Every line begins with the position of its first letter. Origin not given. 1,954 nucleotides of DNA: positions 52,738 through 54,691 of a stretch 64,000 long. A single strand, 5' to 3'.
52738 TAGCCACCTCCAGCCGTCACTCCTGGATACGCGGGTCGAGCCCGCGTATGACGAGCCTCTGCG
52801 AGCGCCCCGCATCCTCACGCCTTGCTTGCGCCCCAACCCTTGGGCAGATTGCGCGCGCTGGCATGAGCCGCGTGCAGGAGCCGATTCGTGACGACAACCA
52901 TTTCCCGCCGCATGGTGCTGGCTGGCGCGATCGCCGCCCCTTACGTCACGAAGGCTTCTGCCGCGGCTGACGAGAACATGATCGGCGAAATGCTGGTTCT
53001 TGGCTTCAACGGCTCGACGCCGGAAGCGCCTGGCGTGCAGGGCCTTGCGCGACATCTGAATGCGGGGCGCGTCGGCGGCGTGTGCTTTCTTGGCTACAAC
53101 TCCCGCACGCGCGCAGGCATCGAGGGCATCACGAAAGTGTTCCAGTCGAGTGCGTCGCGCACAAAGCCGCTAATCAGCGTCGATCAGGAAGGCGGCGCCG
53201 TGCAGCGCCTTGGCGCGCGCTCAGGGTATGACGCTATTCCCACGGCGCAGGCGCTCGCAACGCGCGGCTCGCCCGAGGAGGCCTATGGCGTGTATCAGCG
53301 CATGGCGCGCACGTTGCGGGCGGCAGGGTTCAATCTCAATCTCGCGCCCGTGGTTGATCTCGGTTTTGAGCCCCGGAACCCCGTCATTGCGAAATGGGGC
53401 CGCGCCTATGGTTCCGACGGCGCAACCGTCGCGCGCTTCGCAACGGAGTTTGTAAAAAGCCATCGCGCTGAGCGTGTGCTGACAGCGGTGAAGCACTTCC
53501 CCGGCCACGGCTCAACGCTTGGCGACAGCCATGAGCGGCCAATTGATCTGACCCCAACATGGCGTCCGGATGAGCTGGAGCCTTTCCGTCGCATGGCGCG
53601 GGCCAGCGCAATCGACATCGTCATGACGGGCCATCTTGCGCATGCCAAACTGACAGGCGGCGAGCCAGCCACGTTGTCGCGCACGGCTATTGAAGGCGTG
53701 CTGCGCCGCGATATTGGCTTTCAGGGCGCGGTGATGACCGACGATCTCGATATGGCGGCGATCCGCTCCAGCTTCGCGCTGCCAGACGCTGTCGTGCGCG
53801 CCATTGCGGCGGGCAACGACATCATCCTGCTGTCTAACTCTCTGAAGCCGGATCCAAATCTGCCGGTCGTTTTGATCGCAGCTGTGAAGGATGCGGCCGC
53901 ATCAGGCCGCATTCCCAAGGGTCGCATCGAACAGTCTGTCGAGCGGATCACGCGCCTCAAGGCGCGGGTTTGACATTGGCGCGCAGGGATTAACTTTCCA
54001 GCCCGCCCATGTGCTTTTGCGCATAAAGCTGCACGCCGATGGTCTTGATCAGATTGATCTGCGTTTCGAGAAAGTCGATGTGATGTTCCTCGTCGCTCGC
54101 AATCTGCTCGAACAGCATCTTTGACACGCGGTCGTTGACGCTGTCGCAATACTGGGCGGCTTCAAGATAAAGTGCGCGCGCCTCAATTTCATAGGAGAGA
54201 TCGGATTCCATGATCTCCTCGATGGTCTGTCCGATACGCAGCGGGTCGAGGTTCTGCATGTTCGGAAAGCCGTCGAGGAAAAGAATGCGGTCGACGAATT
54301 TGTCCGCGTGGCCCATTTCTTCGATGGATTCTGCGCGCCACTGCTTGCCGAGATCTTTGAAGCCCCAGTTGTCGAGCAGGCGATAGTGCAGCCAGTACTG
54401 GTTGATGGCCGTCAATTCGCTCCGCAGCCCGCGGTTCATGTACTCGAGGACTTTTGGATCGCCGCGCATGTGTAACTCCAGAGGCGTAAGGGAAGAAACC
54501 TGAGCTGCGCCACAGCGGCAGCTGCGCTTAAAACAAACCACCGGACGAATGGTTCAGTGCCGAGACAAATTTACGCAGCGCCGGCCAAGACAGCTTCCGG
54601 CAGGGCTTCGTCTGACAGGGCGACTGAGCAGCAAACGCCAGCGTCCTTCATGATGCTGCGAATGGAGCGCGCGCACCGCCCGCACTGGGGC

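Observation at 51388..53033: AT-rich islet flanked by an imperfect direct duplication of the hisG-3'/GH3-5' junction, including an in-frame xenolog-like hisG relic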

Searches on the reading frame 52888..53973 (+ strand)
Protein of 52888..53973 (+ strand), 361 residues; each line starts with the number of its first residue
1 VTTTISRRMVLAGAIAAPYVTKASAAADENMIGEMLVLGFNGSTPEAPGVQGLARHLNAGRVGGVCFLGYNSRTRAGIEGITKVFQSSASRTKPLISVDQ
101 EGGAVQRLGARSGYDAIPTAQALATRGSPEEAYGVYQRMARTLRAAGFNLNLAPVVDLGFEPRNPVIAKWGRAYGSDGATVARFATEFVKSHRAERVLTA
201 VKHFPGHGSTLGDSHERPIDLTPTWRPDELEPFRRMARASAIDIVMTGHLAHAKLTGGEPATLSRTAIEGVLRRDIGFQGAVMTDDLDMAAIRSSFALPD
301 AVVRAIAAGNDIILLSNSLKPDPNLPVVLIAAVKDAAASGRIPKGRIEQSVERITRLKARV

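Call 9: search_protein_families(library=pfam, proteins=[window:52888-53973:+], max_evalue=0.01)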
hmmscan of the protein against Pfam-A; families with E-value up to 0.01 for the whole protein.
window:52888-53973:+ (361 aa): 1 family
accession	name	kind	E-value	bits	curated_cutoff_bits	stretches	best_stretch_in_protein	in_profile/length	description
PF00933.27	Glyco_hydro_3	-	7.1e-61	206.8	27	1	54-357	21-316/316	Glycosyl hydrolase family 3 N terminal domain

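Call 11: search_protein_families(library=ncbifam, proteins=[window:52888-53973:+], max_evalue=0.01)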
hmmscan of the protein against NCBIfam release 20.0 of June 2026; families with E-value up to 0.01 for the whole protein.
window:52888-53973:+ (361 aa): 6 families
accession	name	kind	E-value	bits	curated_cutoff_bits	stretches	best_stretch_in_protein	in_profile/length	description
NF003740.0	PRK05337.1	equivalog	2e-44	152.1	207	1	55-320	20-285/340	beta-N-acetylhexosaminidase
NF052331.1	Bet13-16Glucosase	equivalog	1.8e-12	46.2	1330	1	115-359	94-331/750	exo-beta-d-1,3/1,6-glucosidase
NF052329.1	XyloArabinsidase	equivalog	2e-11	42.7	1050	1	134-358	128-341/750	beta-xylosidase/alpha-l-arabinosidase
NF011678.0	PRK15098.1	equivalog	1.4e-08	33.7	666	1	117-290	120-292/765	beta-glucosidase BglX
NF052330.1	BetGlucosiCelf0468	equivalog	2e-08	32.9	1300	1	116-361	56-280/817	beta-d-glucosidase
NF041579.1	betaxyl_Flavo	equivalog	0.0013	16.9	1350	1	117-314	85-289/716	beta-xylosidase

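Call 26: find_homologous_proteins(query=window:52888-53973:+, max_evalue=1e-60)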
Query window:52888-53973:+ (361 aa): 418 proteins with E <= 1e-60 among 8000 candidates; the best 120 are listed.
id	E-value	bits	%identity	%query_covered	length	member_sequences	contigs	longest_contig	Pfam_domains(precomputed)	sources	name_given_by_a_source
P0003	6.4e-231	783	100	100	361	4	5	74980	PF00933.28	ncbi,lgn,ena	-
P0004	1.5e-203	693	88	100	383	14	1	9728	PF00933.28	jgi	jgi:beta-N-acetylhexosaminidase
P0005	3.7e-202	689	86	100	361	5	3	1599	PF00933.28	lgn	-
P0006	1.5e-197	674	84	100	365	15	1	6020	PF00933.28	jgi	jgi:beta-N-acetylhexosaminidase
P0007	3.0e-197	673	84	100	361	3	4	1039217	PF00933.28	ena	-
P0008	9.4e-196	668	84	100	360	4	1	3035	PF00933.28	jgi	jgi:beta-N-acetylhexosaminidase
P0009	4.3e-191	652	82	100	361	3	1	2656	PF00933.28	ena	-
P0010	4.8e-191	652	83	100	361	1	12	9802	PF00933.28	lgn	-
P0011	3.2e-190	650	82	100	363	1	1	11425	PF00933.28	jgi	jgi:beta-N-acetylhexosaminidase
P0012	1.4e-187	641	81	100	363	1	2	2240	PF00933.28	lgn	-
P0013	5.8e-165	567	70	99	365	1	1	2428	PF00933.28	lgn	-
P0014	4.7e-164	564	70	100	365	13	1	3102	PF00933.28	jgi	jgi:beta-N-acetylhexosaminidase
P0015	6.9e-161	553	69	100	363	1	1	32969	PF00933.28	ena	-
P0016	2.8e-160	551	69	99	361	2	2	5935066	PF00933.28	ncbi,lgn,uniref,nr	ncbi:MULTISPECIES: glycoside hydrolase family 3 N-terminal domain-containing protein [unclassified B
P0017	9.4e-160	549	69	95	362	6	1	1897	PF00933.28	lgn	-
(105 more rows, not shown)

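Call 28: find_encoding_contigs(protein=P0004, flank=6000, max_places=3)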
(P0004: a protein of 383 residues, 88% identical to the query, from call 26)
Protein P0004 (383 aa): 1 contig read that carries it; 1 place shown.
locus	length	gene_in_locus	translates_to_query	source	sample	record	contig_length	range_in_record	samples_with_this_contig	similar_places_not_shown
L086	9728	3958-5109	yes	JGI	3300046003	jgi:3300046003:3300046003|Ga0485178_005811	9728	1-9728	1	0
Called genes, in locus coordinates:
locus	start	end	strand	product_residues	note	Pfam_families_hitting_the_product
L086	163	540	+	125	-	PF00072:Response_reg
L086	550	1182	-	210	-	PF06055:ExoD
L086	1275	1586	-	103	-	PF07345:ATPaseInh_sub_z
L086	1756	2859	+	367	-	PF13393:tRNA-synt_His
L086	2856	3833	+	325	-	PF01634:HisG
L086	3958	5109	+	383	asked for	PF00933:Glyco_hydro_3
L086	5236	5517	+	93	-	-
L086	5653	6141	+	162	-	PF03724:META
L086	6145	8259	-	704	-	PF13191:AAA_16 (faint), PF05992:SbmA_BacA, PF06472:ABC_membrane_2, PF13555:AAA_29 (faint), PF00005:ABC_tran, PF02463:SMC_N (faint)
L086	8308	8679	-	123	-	PF00216:Bac_DNA_binding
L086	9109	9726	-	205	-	?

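Call 29: find_encoding_contigs(protein=P0007, flank=6000, max_places=3)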
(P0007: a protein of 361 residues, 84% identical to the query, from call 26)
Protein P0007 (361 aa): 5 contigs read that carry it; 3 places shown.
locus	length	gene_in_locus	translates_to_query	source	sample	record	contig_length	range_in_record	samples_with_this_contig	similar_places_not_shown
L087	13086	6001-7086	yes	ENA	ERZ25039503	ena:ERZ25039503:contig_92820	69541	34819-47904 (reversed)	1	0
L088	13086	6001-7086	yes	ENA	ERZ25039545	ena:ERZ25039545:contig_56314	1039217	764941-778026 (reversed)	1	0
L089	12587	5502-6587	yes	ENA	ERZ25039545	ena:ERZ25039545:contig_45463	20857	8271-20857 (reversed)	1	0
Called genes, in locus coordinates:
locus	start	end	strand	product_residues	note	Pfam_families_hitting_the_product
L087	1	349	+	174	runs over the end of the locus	-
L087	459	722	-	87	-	PF06742:DUF1214 (weak)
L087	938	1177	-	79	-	-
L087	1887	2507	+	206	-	PF12625:Arabinose_bd (weak)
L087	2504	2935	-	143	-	PF06055:ExoD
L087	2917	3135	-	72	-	PF06055:ExoD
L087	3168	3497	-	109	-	PF07345:ATPaseInh_sub_z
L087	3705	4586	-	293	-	-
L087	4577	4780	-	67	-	-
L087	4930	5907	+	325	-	PF01634:HisG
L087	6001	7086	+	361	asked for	PF00933:Glyco_hydro_3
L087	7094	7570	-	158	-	PF00210:Ferritin, PF02915:Rubrerythrin (faint)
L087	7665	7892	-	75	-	PF04324:Fer2_BFD (weak)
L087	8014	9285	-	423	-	PF10011:DUF2254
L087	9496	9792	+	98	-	-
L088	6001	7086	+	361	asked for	PF00933:Glyco_hydro_3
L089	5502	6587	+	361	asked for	PF00933:Glyco_hydro_3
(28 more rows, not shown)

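Call 32: find_encoding_contigs(protein=P0005, flank=6000, max_places=4)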
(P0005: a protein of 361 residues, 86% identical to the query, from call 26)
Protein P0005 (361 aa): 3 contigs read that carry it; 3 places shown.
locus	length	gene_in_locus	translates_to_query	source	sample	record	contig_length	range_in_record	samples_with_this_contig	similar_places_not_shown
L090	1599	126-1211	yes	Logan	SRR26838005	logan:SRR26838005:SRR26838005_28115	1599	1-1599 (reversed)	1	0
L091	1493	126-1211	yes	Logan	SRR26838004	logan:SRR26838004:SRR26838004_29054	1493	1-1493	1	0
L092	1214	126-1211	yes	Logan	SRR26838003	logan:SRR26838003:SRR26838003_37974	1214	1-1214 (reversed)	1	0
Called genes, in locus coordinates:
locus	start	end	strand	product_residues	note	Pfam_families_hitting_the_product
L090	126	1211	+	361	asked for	PF00933:Glyco_hydro_3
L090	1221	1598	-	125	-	?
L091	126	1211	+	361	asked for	PF00933:Glyco_hydro_3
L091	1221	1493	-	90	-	?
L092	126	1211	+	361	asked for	PF00933:Glyco_hydro_3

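Call 33: find_encoding_contigs(protein=P0010, flank=6000, max_places=4)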
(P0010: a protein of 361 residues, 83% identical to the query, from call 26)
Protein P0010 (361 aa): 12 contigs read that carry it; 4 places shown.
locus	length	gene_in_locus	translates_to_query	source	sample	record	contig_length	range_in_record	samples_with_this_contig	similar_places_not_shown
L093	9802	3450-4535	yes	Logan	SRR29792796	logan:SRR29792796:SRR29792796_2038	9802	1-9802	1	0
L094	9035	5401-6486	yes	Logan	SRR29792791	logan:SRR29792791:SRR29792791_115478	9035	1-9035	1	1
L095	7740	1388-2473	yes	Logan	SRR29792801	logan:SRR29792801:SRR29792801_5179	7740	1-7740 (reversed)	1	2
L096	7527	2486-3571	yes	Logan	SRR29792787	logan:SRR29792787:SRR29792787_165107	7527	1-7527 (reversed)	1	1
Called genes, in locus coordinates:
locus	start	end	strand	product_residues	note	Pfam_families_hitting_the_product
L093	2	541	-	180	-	?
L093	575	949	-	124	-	PF07345:ATPaseInh_sub_z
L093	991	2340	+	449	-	PF13393:tRNA-synt_His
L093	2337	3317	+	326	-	PF01634:HisG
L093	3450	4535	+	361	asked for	PF00933:Glyco_hydro_3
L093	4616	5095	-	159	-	PF00210:Ferritin, PF02915:Rubrerythrin (faint)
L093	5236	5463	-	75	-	PF04324:Fer2_BFD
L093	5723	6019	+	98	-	-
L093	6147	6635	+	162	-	PF03724:META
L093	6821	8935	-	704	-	PF13191:AAA_16 (faint), PF05992:SbmA_BacA, PF06472:ABC_membrane_2, PF00005:ABC_tran, PF02463:SMC_N (faint)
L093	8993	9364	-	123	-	PF00216:Bac_DNA_binding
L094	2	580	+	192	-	?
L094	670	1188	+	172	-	PF07883:Cupin_2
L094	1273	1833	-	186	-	PF12464:Mac, PF00132:Hexapep, PF14602:Hexapep_2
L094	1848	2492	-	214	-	PF06055:ExoD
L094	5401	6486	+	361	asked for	PF00933:Glyco_hydro_3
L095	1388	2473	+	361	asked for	PF00933:Glyco_hydro_3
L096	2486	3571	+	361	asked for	PF00933:Glyco_hydro_3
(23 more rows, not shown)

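Call 64: find_encoding_contigs(protein=P0003, flank=4000, max_places=10)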
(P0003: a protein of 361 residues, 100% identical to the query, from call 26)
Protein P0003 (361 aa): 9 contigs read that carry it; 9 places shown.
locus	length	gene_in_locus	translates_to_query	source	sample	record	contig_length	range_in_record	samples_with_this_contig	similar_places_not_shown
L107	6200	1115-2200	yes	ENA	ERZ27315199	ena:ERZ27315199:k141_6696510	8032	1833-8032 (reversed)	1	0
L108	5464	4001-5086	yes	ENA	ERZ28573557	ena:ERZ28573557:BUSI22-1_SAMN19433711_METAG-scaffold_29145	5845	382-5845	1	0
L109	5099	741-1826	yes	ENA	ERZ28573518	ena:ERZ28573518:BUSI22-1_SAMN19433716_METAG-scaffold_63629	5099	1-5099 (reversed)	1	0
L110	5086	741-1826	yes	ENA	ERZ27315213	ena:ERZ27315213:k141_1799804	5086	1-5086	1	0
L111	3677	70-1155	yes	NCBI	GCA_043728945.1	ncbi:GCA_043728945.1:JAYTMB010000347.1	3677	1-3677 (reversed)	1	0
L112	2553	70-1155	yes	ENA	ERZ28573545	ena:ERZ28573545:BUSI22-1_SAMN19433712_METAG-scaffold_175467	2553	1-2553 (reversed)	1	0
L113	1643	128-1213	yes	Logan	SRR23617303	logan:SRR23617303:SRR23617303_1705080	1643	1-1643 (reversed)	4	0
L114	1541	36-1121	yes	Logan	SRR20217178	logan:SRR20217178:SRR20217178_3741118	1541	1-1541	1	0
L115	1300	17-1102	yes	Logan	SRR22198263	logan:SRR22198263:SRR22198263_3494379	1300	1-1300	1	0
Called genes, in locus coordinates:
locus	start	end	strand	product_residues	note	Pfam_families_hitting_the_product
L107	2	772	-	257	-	?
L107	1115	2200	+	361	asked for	PF00933:Glyco_hydro_3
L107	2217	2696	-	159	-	PF00210:Ferritin, PF02915:Rubrerythrin (faint)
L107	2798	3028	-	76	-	PF04324:Fer2_BFD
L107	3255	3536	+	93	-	-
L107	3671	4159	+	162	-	PF03724:META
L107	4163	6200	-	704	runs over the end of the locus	PF05992:SbmA_BacA, PF06472:ABC_membrane_2, PF02463:SMC_N (faint), PF13555:AAA_29 (faint), PF00005:ABC_tran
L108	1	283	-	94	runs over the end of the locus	PF07345:ATPaseInh_sub_z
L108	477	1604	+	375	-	PF13393:tRNA-synt_His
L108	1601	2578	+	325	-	PF01634:HisG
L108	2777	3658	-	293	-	-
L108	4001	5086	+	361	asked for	PF00933:Glyco_hydro_3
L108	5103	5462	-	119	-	?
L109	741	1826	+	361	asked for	PF00933:Glyco_hydro_3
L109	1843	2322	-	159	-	PF00210:Ferritin, PF02915:Rubrerythrin (faint)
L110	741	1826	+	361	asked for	PF00933:Glyco_hydro_3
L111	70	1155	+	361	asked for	PF00933:Glyco_hydro_3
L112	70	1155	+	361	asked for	PF00933:Glyco_hydro_3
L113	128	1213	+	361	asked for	PF00933:Glyco_hydro_3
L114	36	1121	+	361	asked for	PF00933:Glyco_hydro_3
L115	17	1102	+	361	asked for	PF00933:Glyco_hydro_3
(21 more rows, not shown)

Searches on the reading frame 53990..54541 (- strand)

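Call 9: search_protein_families(library=pfam, proteins=[window:53990-54541:-], max_evalue=0.01)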
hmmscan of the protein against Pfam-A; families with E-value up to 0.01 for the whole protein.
window:53990-54541:- (183 aa): 3 families
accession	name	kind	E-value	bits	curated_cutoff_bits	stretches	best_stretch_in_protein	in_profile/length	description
PF00210.30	Ferritin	-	1.9e-31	109.3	24.5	1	33-167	2-141/142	Ferritin-like domain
PF02915.23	Rubrerythrin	-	1.4e-05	26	22.8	1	109-160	1-51/137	Rubrerythrin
PF13668.12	Ferritin_2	-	0.0052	17.4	24.7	1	110-163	5-64/138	Ferritin-like domain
